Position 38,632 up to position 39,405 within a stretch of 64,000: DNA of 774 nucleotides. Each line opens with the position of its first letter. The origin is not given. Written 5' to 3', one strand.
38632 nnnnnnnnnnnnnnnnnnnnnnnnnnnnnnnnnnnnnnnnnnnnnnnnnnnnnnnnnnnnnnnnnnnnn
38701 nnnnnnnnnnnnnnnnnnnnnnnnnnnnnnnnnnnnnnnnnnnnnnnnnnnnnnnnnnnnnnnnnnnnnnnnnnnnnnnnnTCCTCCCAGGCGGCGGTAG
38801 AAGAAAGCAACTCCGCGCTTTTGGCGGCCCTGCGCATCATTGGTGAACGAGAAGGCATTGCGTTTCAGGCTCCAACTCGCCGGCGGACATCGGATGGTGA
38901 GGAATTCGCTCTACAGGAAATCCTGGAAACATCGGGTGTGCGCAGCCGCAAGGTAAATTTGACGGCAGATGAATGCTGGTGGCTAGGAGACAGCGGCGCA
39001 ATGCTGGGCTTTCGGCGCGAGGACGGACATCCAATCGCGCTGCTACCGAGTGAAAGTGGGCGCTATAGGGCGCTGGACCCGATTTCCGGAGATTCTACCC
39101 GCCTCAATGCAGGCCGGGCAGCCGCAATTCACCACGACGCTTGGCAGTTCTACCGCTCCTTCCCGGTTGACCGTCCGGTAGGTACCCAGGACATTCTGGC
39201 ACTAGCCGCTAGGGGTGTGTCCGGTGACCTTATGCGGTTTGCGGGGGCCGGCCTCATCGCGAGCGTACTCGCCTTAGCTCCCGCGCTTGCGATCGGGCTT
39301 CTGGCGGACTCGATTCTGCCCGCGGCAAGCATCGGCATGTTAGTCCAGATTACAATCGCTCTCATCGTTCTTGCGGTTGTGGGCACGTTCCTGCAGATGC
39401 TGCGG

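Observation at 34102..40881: Stand-alone precursor peptide plus NHLM-type three-gene exporter with no co-encoded modification enzyme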

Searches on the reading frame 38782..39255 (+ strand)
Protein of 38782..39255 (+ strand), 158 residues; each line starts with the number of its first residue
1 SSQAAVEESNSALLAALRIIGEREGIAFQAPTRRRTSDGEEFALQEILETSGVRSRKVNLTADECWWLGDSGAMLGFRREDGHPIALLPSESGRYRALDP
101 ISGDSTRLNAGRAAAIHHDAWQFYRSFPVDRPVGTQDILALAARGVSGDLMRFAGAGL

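Call 21: search_protein_families(library=pfam, proteins=[window:38812-39255:+], max_evalue=10)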
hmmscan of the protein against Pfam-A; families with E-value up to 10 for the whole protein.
window:38812-39255:+ (148 aa): 0 families

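Call 25: search_solved_structures(query=window:38782-39255:+, show_alignments=3, max_evalue=10)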
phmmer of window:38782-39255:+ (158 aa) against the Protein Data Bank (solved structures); distinct sequences matched with E-value up to 10: 0.

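Call 70: predict_structure(alignment_id=A5)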
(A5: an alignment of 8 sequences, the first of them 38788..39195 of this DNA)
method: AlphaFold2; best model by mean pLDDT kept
length: 136 residues; sequences in the alignment: 8
mean_pLDDT: 82.9   pTM: 0.77
mean pLDDT of the five models: 82.9, 82.4, 81.2, 80.3, 79.5
residues with pLDDT >= 90: 65; 70-90: 43; 50-70: 21; < 50: 7
segments of 3 or more residues with pLDDT < 50: 132-136
pLDDT, mean of each block of 10 residues (from residue 1): 64 93 85 63 87 90 86 93 92 93 94 94 65 48
secondary structure, 60 per line:
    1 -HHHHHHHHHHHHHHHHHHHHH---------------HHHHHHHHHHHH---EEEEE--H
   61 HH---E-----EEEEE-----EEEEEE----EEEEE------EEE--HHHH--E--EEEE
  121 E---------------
elements in order: H2-22 H38-49 E53-57 E72-76 E82-87 E92-96 E103-105 H108-111 E117-121

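Call 72: fold_search(model_id=the predicted structure, library=pdb)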
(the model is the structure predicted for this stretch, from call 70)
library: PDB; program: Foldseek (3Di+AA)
matches with E <= 10: 792; with E <= 0.001: 3
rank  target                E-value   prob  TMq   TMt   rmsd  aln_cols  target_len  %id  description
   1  3zua_MODEL_1_A        3.2e-04  1.00  0.57  0.55   4.3       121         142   17  A C39-like domain (released 2012-08-01)
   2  8brf_AAA              4.6e-04  1.00  0.59  0.56   5.1       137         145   14  YopQ apo from Yersinia enterocolitica (released 2023-12-13)
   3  8brf_BBB              4.8e-04  1.00  0.56  0.56   5.6       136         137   17  YopQ apo from Yersinia enterocolitica (released 2023-12-13)
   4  6v9z_A                1.4e-03  1.00  0.62  0.14   3.7       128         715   14  Cryo-EM structure of PCAT1 bound to its CtA peptide substrate (released 2020-01-22)
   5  7sgr_A                2.0e-03  1.00  0.58  0.14   4.8       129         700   18  Structure of hemolysin A secretion system HlyB/D complex (released 2022-09-14)
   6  8vp5_B                2.4e-03  1.00  0.50  0.12   6.1       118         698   13  Cryo-EM structure of the ABC transporter PCAT1 bound with ADP and Substrate (released 2024-10-30)
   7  7n87_MODEL_1_A        4.9e-03  1.00  0.50  0.46   6.4       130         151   13  Solution NMR structure of peptidase domain from Clostridium thermocellum PCAT1 (released 2021-12-29)
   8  8ssm_A                5.2e-03  1.00  0.59  0.57   4.0       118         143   13  Citrobacter rodentium contact dependent growth inhibition (CDI) toxin (CdiA-CT) and immunity (CdiI) complex (released 2024-05-15)
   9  8ssk_C                5.5e-03  1.00  0.55  0.28   4.3       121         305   12  Citrobacter rodentium contact dependent growth inhibition (CDI) entry and toxin (CdiA-CT) domains (released 2024-05-15)
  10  8dck_A                6.3e-03  1.00  0.57  0.14   4.7       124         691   18  Structure of hemolysin A secretion system HlyB/D complex, ATP-bound (released 2022-09-14)
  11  9l5u_B                7.1e-03  1.00  0.50  0.49   3.6        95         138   13  Papain-like cysteine protease toxin/immunity pair (released 2025-06-04)
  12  8vp6_B                7.1e-03  1.00  0.59  0.15   4.1       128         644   11  Cryo-EM structure of the ABC transporter PCAT1 bound with Mg_class_2 (released 2024-10-30)
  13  9azl_A                8.0e-03  1.00  0.52  0.12   6.8       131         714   12  Cryo-EM structure of the ABC transporter PCAT1 bound with MgADP class1 (released 2024-10-30)
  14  9f5t_C                8.0e-03  0.97  0.37  0.28   5.6       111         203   14  Ubiquitin C-terminal clippase BpJOS (released 2025-04-23)
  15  7t55_A                9.0e-03  1.00  0.61  0.14   3.9       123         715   12  Cryo-EM structure of PCAT1 in the inward-facing wide conformation under ATP turnover condition (released 2022-02-02)
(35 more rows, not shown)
